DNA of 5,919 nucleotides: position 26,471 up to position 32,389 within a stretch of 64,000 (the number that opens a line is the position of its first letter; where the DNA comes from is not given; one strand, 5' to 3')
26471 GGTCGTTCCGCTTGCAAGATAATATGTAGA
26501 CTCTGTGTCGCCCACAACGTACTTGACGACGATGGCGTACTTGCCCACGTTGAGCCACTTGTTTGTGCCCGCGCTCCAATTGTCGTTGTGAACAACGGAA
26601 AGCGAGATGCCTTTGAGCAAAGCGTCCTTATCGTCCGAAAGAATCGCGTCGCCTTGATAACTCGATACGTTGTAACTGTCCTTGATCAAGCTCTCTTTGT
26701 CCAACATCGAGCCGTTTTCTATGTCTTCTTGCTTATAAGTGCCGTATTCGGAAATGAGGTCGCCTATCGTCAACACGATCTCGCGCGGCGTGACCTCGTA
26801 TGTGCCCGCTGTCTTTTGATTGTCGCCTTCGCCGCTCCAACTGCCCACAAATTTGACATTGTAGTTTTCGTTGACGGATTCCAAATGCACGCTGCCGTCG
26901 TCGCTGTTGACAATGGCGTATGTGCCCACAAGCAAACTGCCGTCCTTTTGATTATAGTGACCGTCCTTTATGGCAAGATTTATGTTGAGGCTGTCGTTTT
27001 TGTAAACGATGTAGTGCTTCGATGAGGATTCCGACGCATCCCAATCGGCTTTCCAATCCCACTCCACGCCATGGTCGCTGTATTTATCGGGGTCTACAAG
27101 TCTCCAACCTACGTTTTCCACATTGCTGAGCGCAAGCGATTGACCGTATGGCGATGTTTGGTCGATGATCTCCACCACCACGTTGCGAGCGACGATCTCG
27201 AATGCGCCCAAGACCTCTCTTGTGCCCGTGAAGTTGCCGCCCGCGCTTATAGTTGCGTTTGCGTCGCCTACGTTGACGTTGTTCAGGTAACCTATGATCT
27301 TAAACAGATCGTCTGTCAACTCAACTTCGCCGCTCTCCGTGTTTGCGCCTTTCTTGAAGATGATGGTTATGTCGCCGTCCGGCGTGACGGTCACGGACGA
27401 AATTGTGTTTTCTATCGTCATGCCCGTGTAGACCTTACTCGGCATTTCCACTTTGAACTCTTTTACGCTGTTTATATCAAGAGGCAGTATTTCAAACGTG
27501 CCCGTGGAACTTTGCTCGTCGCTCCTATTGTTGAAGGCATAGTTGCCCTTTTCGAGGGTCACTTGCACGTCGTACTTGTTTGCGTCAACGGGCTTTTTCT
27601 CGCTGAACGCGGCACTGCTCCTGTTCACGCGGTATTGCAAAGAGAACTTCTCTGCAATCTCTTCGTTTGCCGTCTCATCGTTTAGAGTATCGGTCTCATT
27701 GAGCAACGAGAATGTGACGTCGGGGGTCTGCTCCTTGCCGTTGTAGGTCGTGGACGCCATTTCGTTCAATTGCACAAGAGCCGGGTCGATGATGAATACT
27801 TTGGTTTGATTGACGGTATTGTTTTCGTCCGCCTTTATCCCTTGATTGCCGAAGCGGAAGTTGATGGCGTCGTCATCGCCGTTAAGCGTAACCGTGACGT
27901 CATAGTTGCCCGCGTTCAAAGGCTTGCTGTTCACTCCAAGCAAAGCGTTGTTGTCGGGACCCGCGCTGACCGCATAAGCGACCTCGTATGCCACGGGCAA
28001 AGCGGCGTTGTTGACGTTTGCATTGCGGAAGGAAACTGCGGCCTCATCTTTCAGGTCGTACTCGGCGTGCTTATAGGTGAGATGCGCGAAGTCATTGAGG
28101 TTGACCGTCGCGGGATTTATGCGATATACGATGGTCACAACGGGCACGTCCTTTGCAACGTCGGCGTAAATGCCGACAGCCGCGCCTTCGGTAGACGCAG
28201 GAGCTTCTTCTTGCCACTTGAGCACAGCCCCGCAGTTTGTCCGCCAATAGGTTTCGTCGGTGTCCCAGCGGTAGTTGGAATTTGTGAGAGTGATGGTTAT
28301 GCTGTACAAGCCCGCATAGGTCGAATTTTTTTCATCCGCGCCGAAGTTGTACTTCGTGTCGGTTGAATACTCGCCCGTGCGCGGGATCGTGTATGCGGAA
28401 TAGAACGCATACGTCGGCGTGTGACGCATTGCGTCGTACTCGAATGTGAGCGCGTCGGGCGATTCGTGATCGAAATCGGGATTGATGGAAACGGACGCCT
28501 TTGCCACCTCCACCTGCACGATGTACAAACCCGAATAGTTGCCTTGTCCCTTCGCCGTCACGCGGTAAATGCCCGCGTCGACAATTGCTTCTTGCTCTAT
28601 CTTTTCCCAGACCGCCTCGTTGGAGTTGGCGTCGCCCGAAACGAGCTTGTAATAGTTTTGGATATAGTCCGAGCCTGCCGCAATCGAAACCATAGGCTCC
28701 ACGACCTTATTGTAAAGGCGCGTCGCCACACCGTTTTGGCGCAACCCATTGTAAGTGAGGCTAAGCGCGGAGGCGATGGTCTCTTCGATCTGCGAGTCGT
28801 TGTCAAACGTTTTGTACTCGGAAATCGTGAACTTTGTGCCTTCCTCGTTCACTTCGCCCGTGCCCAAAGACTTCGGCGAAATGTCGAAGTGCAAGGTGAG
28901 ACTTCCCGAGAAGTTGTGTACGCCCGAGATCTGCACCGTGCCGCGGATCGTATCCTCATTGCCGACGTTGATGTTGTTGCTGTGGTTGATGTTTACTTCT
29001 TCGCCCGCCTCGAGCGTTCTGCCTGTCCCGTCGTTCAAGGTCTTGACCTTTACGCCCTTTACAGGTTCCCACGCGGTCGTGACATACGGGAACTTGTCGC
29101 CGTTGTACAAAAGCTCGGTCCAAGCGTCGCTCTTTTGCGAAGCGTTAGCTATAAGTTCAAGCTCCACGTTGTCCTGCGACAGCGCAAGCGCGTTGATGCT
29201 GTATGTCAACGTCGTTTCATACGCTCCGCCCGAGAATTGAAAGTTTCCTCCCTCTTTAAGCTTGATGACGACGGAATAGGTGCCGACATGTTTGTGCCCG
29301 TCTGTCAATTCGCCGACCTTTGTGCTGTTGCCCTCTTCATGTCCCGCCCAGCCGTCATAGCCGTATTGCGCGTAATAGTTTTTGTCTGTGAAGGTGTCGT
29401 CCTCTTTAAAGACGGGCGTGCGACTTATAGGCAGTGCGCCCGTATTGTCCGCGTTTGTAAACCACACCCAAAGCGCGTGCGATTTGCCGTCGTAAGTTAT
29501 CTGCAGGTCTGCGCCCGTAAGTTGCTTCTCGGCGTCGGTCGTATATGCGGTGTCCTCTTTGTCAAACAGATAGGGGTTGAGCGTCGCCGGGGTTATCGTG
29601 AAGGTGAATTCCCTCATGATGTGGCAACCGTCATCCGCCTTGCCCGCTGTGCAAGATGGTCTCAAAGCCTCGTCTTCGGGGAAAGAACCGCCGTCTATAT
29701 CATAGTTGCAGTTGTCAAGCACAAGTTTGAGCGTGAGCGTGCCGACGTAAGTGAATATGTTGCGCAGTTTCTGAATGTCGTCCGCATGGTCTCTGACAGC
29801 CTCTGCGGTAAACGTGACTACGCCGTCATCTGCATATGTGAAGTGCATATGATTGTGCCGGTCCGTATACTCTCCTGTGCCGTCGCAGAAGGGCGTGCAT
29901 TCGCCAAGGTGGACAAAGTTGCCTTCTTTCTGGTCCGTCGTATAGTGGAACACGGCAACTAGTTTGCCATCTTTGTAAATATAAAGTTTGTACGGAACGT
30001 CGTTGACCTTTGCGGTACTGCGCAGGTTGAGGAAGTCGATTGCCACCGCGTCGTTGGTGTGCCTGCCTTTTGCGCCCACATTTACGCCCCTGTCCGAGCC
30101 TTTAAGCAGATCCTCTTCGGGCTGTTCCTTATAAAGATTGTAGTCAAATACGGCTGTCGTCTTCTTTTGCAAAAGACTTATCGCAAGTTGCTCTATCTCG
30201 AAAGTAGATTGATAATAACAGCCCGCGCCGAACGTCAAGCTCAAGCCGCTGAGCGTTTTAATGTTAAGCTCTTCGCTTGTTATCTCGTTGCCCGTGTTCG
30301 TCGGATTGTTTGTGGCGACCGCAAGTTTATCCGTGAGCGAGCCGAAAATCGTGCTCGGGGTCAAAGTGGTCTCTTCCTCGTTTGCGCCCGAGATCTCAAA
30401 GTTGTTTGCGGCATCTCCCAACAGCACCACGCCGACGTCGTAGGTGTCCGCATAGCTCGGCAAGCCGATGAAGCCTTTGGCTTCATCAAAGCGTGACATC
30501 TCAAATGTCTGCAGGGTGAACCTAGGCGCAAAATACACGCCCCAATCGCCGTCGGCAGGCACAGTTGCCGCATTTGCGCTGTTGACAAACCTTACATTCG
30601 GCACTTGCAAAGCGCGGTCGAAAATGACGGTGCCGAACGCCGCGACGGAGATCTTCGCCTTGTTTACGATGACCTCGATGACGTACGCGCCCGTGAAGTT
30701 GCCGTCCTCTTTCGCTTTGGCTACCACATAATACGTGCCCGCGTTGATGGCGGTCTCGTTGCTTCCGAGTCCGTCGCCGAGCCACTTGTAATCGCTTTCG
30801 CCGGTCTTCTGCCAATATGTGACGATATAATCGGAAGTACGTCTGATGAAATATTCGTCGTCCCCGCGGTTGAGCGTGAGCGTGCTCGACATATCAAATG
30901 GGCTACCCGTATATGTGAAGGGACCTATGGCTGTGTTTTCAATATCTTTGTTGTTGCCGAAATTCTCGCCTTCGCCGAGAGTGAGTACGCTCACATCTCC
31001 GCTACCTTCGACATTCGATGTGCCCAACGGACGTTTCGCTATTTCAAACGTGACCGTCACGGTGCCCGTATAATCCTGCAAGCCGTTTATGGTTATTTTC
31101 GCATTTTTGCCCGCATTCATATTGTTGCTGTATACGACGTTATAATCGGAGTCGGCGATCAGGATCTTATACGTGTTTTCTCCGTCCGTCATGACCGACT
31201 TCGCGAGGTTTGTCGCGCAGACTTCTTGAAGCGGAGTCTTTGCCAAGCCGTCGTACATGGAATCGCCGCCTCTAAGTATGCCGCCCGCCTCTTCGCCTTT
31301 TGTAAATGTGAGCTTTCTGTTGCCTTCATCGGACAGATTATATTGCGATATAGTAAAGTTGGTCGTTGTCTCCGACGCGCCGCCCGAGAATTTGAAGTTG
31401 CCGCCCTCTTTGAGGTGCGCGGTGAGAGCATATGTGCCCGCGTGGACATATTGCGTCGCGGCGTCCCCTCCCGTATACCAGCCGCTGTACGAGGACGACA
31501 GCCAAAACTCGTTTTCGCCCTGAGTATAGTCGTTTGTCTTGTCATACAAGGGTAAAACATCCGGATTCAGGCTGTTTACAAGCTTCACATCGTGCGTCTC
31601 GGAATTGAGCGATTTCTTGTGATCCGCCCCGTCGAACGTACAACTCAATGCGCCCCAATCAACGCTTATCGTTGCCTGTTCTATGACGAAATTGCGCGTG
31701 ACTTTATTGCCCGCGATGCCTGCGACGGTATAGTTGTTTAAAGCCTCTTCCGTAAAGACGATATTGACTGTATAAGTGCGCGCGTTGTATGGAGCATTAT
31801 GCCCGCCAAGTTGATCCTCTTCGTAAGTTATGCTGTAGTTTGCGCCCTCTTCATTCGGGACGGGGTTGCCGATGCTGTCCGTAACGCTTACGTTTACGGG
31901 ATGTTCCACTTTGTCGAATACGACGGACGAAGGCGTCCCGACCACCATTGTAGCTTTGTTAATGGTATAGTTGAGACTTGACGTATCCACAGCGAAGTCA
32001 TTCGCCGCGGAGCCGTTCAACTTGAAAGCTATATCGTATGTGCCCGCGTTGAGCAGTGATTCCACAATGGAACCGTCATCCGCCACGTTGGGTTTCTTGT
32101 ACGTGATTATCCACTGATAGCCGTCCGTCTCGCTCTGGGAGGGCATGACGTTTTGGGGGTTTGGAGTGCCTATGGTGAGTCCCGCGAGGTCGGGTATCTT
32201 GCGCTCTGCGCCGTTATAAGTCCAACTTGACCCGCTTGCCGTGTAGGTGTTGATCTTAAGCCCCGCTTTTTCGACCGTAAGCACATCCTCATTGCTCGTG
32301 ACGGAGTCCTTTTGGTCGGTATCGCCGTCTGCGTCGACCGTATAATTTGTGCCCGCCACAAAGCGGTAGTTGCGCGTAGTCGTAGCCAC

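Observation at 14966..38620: Single 23.65-kb ORF encoding a 7,884-aa LRR plus MBG-like repeat protein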

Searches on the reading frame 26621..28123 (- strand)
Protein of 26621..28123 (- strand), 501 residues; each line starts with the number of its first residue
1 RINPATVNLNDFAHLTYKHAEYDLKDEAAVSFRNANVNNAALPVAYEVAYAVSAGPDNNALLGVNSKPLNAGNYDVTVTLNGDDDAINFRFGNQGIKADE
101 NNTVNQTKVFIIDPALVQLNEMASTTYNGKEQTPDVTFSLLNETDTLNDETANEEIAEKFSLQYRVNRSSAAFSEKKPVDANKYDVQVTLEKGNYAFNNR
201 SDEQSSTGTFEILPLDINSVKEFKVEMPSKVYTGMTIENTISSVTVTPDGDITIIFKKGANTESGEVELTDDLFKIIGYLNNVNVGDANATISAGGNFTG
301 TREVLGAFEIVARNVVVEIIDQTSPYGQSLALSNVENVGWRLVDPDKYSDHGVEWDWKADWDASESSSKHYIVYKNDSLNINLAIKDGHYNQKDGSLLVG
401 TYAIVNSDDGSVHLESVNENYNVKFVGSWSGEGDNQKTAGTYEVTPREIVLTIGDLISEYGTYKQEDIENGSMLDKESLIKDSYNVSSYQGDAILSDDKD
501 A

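Call 12: search_protein_families(library=pfam, proteins=[window:26621-28123:-], max_evalue=1)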
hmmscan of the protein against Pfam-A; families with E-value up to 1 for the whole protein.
window:26621-28123:- (501 aa): 3 families
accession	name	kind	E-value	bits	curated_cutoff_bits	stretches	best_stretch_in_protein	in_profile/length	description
PF17883.6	MBG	-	0.00037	21.3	23.3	2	382-445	43-96/97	MBG domain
PF00114.24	Pilin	-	0.13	13.7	22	0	53-105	27-79/108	Pilin (bacterial filament)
PF18887.5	MBG_3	-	0.99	10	25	0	174-196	37-59/72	MBG domain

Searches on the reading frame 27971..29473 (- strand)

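Call 12: search_protein_families(library=pfam, proteins=[window:27971-29473:-], max_evalue=1)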
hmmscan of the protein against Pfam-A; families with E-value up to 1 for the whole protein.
window:27971-29473:- (501 aa): 1 family
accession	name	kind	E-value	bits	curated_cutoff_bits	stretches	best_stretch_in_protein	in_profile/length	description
PF16760.10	CBM53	-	0.15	12.8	27.6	1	34-74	14-50/57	Starch/carbohydrate-binding module (family 53)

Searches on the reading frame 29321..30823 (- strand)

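Call 12: search_protein_families(library=pfam, proteins=[window:29321-30823:-], max_evalue=1)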
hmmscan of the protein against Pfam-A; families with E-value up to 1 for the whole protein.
window:29321-30823:- (501 aa): 1 family
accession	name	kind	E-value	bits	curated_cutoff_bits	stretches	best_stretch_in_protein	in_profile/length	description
PF13860.13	FlgD_ig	-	0.16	12.4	27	1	5-40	45-78/79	FlgD Ig-like domain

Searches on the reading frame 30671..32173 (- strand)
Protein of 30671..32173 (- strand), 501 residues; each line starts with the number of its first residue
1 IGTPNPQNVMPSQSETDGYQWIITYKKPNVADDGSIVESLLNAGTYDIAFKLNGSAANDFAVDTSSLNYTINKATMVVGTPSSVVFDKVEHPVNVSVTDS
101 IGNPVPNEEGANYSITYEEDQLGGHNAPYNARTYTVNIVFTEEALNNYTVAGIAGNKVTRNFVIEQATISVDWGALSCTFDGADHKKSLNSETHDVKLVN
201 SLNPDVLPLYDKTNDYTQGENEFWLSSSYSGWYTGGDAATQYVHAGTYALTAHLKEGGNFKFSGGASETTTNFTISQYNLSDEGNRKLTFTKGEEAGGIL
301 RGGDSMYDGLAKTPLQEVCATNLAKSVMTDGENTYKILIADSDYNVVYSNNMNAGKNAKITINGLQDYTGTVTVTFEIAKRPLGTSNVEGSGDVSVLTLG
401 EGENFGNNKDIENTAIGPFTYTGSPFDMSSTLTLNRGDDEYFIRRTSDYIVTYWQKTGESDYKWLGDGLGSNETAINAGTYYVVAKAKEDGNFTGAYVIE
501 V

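Call 12: search_protein_families(library=pfam, proteins=[window:30671-32173:-], max_evalue=1)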
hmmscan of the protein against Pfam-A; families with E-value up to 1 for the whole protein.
window:30671-32173:- (501 aa): 2 families
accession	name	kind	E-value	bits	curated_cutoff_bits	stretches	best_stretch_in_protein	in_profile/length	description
PF24640.1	DUF7635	-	0.048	13.3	27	1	331-366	161-196/327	Domain of unknown function (DUF7635)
PF18887.5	MBG_3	-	0.29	11.7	25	0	109-149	26-59/72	MBG domain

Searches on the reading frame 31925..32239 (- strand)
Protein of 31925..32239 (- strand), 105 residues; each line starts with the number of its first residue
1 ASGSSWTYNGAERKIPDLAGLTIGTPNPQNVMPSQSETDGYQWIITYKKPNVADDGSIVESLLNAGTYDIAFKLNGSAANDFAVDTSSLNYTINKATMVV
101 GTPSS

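Call 39: search_protein_families(library=pfam, alignment_id=A2, max_evalue=0.1)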
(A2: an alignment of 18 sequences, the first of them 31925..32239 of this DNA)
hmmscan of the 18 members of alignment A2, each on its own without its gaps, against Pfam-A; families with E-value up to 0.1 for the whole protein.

A. member 1, window:31925-32239:- (105 aa): 0 families

B. families by the number of members that match (of 18 scanned): 8 families
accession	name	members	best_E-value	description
PF18887.5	MBG_3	2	0.0032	MBG domain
PF24640.1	DUF7635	1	0.0032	Domain of unknown function (DUF7635)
PF16760.10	CBM53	1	0.0064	Starch/carbohydrate-binding module (family 53)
PF13860.13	FlgD_ig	1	0.016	FlgD Ig-like domain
PF18587.6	PLL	1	0.029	PTX/LNS-Like (PLL) domain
PF08804.16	gp32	1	0.035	gp32 DNA binding protein like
PF00413.30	Peptidase_M10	1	0.05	Matrixin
PF24801.1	FNIII-A_GpJ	1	0.073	Tip attachment protein J,FNIII-A domain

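Call 40: search_solved_structures(query=A2, max_evalue=1)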
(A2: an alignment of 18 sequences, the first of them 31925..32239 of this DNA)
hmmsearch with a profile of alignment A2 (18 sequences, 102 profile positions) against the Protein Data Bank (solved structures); distinct sequences matched with E-value up to 1: 7.
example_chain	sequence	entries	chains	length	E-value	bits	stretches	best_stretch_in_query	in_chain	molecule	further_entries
6cgt_A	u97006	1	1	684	0.016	18.9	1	58-98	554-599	CYCLODEXTRIN GLYCOSYLTRANSFERASE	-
1cgt_A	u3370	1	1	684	0.019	18.7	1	58-98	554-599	CYCLODEXTRIN GLYCOSYL-TRANSFERASE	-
1cgu_A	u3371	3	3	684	0.019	18.7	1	58-98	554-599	CYCLODEXTRIN GLYCOSYL-TRANSFERASE | CYCLODEXTRIN GLYCOSYLTRANSFERASE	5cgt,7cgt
3cgt_A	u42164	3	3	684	0.019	18.7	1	58-98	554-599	CYCLODEXTRIN GLYCOSYLTRANSFERASE | PROTEIN (CYCLODEXTRIN-GLYCOSYLTRANSFERASE)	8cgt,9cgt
4cgt_A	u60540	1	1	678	0.02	18.6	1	58-98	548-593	CYCLODEXTRIN GLYCOSYLTRANSFERASE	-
3b43_A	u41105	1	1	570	0.18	15.6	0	34-69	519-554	Titin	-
3hbz_A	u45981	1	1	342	0.67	13.7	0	2-72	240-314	putative glycoside hydrolase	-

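Call 61: predict_structure(alignment_id=A2)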
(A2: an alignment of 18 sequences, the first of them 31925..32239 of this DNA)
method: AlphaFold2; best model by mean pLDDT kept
length: 105 residues; sequences in the alignment: 18
mean_pLDDT: 51.1   pTM: 0.33
mean pLDDT of the five models: 51.1, 49.9, 49.3, 49.3, 46.5
residues with pLDDT >= 90: 0; 70-90: 10; 50-70: 39; < 50: 56
segments of 3 or more residues with pLDDT < 50: 1-8, 13-54, 56-61
pLDDT, mean of each block of 10 residues (from residue 1): 47 44 36 40 37 45 62 61 63 67 69
secondary structure, 60 per line:
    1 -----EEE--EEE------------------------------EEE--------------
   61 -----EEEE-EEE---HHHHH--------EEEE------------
elements in order: E6-8 E11-13 E44-46 E66-69 E71-73 H77-81 E90-93
